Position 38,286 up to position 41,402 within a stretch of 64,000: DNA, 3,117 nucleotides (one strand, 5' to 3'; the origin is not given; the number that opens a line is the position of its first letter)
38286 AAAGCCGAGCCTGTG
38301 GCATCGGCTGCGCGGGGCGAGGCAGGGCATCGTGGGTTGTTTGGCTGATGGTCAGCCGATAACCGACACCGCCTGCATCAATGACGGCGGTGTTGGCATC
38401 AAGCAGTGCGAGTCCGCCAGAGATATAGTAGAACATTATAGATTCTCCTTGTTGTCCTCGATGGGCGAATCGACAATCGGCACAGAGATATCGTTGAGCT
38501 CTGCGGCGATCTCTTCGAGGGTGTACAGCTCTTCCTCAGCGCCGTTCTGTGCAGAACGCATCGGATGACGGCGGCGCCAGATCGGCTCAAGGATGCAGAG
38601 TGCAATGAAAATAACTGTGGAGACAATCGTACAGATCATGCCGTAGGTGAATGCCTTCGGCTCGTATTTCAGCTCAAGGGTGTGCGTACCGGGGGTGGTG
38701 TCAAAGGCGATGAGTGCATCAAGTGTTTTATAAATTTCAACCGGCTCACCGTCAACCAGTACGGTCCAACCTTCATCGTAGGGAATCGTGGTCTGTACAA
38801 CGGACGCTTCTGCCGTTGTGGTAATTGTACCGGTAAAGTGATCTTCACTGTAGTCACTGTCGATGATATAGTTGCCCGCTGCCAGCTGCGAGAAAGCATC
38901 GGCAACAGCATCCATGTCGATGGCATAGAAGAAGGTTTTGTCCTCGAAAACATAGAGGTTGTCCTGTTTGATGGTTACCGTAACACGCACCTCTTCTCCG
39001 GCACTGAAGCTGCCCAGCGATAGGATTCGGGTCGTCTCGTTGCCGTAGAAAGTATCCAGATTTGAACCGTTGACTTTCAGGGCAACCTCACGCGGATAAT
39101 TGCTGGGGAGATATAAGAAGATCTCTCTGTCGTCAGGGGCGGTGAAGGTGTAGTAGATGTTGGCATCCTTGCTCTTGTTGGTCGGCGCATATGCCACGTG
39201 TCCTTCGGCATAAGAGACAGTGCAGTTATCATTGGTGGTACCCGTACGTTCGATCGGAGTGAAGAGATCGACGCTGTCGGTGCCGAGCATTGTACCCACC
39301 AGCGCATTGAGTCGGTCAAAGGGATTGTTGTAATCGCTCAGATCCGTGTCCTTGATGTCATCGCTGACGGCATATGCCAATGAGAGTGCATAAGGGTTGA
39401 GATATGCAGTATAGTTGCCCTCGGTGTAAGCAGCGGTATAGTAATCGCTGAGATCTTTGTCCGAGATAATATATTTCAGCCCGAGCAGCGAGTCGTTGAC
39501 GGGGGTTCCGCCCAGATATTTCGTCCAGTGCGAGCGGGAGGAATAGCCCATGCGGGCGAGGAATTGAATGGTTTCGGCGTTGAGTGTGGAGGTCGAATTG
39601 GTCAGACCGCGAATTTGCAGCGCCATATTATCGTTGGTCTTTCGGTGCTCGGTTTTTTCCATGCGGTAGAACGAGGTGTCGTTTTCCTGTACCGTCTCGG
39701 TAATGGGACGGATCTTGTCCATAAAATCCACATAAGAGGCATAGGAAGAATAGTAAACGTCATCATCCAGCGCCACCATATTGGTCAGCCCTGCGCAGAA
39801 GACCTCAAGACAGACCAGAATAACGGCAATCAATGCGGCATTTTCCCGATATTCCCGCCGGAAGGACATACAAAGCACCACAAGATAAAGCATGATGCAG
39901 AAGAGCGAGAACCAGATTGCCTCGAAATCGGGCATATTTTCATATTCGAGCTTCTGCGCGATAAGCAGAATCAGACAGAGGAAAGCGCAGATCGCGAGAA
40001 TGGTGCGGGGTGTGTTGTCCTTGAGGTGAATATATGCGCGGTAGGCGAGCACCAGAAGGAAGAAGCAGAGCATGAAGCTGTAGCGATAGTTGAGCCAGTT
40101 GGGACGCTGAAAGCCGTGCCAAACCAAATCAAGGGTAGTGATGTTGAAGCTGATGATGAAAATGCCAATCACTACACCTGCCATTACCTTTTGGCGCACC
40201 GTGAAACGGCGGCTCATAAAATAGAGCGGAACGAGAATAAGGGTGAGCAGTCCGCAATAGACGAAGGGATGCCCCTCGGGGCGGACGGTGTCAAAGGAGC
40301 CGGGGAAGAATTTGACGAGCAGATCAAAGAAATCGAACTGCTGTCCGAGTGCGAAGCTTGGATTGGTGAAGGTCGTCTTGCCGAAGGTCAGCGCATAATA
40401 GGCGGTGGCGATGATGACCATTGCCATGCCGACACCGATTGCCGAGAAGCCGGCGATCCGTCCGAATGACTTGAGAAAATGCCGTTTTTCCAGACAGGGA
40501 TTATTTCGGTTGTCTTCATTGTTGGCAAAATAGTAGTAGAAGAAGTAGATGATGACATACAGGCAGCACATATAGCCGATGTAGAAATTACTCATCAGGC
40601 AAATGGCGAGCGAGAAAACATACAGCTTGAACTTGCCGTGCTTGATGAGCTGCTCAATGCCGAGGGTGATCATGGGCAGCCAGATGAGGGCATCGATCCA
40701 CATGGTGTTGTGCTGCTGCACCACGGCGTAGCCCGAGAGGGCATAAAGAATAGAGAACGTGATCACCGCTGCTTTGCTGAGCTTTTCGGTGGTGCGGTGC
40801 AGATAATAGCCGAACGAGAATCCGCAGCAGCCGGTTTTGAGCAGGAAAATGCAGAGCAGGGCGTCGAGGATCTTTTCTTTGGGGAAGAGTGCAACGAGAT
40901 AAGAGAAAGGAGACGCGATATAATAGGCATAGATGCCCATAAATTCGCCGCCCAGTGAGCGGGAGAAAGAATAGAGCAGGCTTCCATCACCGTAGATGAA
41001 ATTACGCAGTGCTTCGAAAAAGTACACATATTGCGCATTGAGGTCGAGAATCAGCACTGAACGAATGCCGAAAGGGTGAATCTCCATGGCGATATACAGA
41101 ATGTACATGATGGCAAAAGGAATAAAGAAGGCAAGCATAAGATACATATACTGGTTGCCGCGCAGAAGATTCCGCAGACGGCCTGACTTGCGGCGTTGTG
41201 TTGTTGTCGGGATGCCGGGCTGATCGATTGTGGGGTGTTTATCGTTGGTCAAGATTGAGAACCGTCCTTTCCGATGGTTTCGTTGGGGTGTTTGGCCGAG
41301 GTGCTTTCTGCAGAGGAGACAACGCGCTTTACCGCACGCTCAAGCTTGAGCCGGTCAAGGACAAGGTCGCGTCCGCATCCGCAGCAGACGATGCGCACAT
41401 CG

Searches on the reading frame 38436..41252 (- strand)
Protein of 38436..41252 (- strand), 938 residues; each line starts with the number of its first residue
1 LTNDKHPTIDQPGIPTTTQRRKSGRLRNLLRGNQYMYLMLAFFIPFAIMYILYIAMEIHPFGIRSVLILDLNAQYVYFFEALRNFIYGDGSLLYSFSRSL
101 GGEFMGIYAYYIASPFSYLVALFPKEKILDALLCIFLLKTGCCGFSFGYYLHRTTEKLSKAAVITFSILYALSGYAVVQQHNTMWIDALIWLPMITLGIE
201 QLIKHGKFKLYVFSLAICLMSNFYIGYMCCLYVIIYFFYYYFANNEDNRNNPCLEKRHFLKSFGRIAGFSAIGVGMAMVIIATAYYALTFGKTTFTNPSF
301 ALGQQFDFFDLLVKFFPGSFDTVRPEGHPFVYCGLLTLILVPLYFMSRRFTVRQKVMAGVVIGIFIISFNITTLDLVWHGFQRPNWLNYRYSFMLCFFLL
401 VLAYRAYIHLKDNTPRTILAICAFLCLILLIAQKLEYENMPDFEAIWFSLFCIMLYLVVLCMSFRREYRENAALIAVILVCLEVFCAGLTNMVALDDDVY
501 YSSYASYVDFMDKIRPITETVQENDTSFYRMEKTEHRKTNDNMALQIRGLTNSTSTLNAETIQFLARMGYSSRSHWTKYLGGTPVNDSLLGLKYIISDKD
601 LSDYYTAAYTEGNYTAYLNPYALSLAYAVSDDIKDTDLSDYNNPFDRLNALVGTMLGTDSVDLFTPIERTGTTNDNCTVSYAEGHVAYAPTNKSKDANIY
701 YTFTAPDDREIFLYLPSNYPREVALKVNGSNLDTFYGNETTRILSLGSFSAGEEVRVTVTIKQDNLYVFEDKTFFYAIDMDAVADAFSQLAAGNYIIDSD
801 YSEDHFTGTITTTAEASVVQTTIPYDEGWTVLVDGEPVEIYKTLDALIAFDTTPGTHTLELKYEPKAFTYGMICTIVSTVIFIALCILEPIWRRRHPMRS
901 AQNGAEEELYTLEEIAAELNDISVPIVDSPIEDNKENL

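Call 36: search_protein_families(library=pfam, proteins=[window:38436-41252:-], max_evalue=0.00001)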
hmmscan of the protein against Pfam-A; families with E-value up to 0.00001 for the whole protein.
window:38436-41252:- (938 aa): 1 family
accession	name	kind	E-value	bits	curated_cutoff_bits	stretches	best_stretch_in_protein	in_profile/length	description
PF09586.16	YfhO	-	3.9e-196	654.5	28.5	1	41-875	1-835/835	Bacterial membrane protein YfhO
